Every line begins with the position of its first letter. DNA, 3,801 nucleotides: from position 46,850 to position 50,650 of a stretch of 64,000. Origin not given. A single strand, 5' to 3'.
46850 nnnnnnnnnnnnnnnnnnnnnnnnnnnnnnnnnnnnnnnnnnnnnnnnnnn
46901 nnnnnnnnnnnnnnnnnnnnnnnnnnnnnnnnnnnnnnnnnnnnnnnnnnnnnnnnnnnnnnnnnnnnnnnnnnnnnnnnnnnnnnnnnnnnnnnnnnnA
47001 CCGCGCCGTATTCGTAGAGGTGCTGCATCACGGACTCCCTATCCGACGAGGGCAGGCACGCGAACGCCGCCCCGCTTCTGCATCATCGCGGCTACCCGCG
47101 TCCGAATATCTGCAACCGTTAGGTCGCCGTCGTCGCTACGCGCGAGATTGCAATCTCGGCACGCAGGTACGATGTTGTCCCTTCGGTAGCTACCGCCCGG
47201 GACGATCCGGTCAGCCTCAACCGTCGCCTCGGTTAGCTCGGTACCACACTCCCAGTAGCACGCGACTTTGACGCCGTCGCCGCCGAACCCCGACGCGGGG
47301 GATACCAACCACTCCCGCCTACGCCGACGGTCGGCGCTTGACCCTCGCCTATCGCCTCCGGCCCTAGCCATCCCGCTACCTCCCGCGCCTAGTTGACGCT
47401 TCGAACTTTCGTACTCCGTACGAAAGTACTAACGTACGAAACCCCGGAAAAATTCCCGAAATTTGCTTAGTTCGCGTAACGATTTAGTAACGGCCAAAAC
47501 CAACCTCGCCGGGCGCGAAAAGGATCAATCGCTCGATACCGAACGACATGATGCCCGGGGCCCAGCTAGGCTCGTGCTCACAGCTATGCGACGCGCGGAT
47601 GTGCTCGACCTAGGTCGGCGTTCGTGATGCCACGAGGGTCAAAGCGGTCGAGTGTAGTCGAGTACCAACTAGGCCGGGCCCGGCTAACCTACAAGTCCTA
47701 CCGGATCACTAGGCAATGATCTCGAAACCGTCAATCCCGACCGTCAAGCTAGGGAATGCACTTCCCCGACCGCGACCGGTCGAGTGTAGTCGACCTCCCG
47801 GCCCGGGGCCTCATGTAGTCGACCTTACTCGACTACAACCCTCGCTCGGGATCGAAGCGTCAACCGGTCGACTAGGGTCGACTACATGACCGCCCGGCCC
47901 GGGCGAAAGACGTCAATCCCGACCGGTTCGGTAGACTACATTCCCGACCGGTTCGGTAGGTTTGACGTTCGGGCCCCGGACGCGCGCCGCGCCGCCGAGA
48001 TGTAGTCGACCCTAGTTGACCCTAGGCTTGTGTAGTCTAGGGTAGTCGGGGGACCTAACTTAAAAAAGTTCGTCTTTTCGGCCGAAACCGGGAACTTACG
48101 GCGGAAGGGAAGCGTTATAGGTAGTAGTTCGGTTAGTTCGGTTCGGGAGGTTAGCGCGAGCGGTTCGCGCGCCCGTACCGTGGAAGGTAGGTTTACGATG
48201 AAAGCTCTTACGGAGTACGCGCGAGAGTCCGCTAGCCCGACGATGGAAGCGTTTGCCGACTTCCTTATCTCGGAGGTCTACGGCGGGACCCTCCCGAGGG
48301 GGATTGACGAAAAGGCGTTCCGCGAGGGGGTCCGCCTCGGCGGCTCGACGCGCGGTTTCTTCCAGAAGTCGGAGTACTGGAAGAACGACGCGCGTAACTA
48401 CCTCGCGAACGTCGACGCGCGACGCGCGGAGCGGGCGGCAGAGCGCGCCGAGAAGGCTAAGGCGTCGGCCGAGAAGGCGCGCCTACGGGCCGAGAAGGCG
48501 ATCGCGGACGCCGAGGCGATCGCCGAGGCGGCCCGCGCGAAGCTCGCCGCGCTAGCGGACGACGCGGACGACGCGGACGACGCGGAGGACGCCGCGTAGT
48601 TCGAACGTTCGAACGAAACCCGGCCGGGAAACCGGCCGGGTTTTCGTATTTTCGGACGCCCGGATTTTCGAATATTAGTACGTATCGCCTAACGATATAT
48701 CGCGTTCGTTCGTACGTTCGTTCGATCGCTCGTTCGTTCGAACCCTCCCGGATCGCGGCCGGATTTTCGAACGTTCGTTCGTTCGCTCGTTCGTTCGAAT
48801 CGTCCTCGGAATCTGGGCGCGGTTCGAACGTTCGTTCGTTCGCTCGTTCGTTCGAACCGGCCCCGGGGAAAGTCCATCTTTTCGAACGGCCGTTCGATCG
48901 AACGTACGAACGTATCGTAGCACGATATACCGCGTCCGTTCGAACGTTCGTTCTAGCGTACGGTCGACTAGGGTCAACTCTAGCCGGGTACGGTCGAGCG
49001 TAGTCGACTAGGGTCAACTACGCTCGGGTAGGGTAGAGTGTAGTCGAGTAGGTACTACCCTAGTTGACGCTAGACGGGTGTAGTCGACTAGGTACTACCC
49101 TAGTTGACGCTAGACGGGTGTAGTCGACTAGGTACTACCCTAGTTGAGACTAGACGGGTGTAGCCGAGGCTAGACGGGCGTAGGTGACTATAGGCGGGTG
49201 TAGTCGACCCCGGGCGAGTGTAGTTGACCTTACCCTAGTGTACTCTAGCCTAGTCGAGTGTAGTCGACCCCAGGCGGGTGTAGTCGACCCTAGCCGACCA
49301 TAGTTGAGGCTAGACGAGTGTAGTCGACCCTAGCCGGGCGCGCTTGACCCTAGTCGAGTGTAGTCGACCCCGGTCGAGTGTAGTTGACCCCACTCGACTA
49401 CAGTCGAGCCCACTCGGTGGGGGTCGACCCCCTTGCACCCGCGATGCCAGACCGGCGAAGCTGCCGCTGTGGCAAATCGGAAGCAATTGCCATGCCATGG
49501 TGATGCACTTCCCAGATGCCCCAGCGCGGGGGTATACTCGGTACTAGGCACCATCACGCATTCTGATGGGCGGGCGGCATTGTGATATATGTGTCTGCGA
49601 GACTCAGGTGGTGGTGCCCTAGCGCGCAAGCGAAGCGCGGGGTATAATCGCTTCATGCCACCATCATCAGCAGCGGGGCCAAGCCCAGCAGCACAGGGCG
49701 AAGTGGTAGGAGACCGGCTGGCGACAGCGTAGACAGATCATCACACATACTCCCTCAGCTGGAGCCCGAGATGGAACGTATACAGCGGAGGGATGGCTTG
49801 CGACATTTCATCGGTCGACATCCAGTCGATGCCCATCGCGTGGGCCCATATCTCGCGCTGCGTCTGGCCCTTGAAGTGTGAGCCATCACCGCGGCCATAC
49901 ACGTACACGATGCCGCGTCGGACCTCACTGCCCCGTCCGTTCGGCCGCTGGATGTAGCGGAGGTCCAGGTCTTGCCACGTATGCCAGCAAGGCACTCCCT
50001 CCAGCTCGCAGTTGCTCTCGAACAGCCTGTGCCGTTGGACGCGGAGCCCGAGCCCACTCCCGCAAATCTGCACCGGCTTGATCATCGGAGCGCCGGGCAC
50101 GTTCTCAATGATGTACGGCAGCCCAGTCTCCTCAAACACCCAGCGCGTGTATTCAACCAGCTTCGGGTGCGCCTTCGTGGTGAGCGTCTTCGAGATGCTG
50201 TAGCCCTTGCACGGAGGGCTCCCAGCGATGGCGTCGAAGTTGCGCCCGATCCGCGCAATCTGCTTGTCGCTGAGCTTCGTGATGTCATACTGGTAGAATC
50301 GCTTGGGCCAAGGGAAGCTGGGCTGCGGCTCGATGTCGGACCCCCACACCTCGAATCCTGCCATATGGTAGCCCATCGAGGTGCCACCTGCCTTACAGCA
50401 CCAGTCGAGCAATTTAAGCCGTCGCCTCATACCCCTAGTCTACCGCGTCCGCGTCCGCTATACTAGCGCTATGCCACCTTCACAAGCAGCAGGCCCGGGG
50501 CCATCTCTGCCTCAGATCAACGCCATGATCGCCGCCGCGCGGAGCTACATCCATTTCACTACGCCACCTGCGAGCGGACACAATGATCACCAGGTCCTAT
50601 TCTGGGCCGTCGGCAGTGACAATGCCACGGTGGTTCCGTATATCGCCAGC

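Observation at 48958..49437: About 45 head-to-tail, helically phased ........-type decamers in a gene-free hub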

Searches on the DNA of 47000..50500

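Call 30: search_rna_families(source=window, start=47000, end=50500, threshold=evalue, max_evalue=1)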
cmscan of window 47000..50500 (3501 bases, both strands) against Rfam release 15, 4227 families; matches with E-value up to 1: 1.
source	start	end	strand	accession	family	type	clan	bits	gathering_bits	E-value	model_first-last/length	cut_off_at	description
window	48581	48653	+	RF01772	rnk_pseudo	Cis-reg; leader;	-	24.2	55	0.48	1-108/108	no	Pseudomonas rnk leader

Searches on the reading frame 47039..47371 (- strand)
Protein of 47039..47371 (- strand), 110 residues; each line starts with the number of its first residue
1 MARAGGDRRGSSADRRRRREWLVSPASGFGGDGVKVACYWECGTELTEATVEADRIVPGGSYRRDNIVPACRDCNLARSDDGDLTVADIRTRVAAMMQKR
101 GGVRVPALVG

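Call 28: search_protein_families(library=phrogs, proteins=[window:47039-47371:-], max_evalue=0.01)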
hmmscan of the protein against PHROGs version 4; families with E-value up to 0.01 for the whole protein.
window:47039-47371:- (110 aa): 14 families
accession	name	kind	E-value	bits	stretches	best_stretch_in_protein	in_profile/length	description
phrog_960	-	DNA, RNA and nucleotide metabolism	3.3e-24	86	1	4-82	196-278/991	HNH endonuclease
phrog_22048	-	DNA, RNA and nucleotide metabolism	6.6e-09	36.6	1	40-77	4-44/61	HNH endonuclease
phrog_10696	-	DNA, RNA and nucleotide metabolism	2.5e-08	35.1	1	7-110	11-108/163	HNH endonuclease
phrog_1035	-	DNA, RNA and nucleotide metabolism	7.7e-06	27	1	38-80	161-212/271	endonuclease VII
phrog_7030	-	DNA, RNA and nucleotide metabolism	1.2e-05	25.9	1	14-78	7-72/161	HNH endonuclease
phrog_338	-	DNA, RNA and nucleotide metabolism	2e-05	25.1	1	6-81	186-262/340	HNH endonuclease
phrog_5718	-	DNA, RNA and nucleotide metabolism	3.4e-05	24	1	41-94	133-188/394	HNH endonuclease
phrog_2118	-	DNA, RNA and nucleotide metabolism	0.00012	22.8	1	42-79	182-222/301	HNH endonuclease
phrog_16726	-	DNA, RNA and nucleotide metabolism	0.00032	21.5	1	38-80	96-142/308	HNH endonuclease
phrog_14314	-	DNA, RNA and nucleotide metabolism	0.00044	21.6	1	37-83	18-69/252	HNH endonuclease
phrog_9545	-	DNA, RNA and nucleotide metabolism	0.0011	19.7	1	54-94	140-180/206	HNH endonuclease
phrog_2214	-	DNA, RNA and nucleotide metabolism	0.0011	19.2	1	36-80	194-238/429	HNH endonuclease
phrog_8660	-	DNA, RNA and nucleotide metabolism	0.0019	19.4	1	53-85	148-183/196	HNH endonuclease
phrog_29572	-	unknown function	0.0036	18.4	1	14-99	6-97/129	-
